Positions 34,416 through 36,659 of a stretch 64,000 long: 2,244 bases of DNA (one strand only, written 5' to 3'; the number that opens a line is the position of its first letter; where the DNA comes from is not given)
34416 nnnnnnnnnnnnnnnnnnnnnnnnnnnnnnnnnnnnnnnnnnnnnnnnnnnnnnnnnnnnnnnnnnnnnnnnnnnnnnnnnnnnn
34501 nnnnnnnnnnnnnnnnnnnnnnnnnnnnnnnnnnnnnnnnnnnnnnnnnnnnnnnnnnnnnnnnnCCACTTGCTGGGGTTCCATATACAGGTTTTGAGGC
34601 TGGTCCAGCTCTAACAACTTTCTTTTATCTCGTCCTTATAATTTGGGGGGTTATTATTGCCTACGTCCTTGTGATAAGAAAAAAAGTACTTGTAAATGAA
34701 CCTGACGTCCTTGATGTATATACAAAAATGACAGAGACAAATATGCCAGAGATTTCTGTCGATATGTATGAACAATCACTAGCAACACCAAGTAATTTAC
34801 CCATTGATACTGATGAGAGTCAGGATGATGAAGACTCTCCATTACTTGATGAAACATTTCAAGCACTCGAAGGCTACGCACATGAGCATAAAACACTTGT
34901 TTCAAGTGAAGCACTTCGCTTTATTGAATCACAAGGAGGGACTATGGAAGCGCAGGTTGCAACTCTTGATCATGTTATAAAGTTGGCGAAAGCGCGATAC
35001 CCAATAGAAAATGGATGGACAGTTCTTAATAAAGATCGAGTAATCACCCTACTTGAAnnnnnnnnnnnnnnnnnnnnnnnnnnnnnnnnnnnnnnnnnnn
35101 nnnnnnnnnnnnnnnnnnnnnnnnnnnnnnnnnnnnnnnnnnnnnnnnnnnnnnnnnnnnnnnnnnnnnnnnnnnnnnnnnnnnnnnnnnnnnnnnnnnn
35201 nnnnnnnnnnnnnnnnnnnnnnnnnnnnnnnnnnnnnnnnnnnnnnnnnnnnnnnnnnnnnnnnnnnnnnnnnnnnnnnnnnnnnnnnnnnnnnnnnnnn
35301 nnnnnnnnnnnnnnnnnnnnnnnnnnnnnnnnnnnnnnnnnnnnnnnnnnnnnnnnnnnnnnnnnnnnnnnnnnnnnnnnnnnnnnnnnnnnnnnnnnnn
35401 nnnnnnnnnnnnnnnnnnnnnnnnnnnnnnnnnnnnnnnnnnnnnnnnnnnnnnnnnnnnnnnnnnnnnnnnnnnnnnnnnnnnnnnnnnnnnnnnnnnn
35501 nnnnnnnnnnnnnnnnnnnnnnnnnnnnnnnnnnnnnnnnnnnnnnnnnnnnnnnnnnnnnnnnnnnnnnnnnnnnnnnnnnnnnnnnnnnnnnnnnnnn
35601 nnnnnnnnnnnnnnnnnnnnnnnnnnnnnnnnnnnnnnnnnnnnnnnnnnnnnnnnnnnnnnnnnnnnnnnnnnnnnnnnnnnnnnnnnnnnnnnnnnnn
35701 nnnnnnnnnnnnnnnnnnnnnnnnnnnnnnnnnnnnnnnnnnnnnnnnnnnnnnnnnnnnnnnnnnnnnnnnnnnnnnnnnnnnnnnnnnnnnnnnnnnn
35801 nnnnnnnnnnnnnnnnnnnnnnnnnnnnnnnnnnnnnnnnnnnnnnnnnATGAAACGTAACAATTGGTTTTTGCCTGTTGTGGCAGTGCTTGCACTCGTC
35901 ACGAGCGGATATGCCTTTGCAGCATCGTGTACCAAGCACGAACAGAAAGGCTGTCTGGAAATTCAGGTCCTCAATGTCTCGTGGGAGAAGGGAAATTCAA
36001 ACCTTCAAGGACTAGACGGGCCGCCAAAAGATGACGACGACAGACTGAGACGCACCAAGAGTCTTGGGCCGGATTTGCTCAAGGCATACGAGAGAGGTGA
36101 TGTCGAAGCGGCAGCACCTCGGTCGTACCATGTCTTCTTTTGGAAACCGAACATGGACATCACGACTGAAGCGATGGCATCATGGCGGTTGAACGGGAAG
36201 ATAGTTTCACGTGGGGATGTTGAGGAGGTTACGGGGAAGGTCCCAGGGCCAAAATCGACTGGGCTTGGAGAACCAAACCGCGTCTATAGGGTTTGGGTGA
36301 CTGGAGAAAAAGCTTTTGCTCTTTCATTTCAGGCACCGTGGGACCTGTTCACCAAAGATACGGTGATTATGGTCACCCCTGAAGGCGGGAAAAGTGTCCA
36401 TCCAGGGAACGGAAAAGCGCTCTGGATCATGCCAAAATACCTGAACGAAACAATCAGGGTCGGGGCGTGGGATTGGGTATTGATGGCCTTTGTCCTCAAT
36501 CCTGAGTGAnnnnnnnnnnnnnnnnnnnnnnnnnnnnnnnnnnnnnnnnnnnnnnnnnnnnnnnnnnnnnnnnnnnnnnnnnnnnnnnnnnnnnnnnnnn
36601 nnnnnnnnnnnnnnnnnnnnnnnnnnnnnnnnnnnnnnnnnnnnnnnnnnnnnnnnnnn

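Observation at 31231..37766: Sortase-headed island with two tandem 'promoter-leader-cargo-hairpin-element-VPYTG protein' modules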

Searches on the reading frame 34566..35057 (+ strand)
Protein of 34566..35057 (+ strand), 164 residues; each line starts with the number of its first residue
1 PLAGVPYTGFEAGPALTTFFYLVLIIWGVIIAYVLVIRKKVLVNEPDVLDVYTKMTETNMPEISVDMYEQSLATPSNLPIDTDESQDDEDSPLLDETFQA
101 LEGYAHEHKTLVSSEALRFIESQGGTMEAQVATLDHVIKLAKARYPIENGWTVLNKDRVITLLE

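Call 51: find_homologous_proteins(query=window:34566-35057:+)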
Query window:34566-35057:+ (164 aa): 3 proteins with E <= 0.001 among 19 candidates.
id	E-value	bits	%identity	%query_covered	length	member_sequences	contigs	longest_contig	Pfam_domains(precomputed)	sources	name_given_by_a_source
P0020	1.7e-24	105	43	97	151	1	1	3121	-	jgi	jgi:hypothetical protein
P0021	9.9e-23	99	41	88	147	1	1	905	-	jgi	jgi:hypothetical protein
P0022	4.8e-6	45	57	24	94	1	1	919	-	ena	-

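Call 77: predict_structure(alignment_id=A12)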
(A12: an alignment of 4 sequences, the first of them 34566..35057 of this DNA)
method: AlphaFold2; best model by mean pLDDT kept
length: 164 residues; sequences in the alignment: 4
mean_pLDDT: 65.9   pTM: 0.39
mean pLDDT of the five models: 65.9, 62.0, 62.0, 51.8, 47.8
residues with pLDDT >= 90: 1; 70-90: 90; 50-70: 10; < 50: 63
segments of 3 or more residues with pLDDT < 50: 1-11, 40-91
pLDDT, mean of each block of 10 residues (from residue 1): 45 68 87 68 42 41 41 42 37 68 87 86 82 89 80 85 81
secondary structure, 60 per line:
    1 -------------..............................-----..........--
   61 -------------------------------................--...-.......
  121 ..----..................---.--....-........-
elements in order: H14-43 H49-58 H92-107 E110-112 H114-122 H127-144 E151-154 H156-163

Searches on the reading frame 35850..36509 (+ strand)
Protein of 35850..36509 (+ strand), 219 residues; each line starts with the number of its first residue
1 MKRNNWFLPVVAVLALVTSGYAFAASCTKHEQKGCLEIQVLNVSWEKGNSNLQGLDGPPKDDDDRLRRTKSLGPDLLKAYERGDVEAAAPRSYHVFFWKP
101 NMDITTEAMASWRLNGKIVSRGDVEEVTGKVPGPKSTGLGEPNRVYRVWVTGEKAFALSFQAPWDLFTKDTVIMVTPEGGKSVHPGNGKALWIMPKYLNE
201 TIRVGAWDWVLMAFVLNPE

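Call 8: search_protein_families(library=pfam, proteins=[window:35850-36509:+], max_evalue=0.1)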
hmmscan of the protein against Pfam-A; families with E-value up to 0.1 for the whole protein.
window:35850-36509:+ (219 aa): 0 families

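Call 33: find_homologous_proteins(query=window:35850-36509:+)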
Query window:35850-36509:+ (219 aa): 2 proteins with E <= 0.001 among 716 candidates.
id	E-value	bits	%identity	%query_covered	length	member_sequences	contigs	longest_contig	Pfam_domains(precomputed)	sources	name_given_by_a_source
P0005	2.2e-148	510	100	100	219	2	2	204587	-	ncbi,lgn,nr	ncbi:MAG: hypothetical protein K9M10_00795 [Candidatus Pacebacteria bacterium]|nr:hypothetical prote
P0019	2.8e-62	228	54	87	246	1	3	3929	-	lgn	-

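Call 68: search_protein_families(library=ncbifam, proteins=[window:35850-36509:+], max_evalue=0.1)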
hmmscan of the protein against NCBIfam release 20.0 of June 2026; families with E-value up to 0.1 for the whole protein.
window:35850-36509:+ (219 aa): 0 families
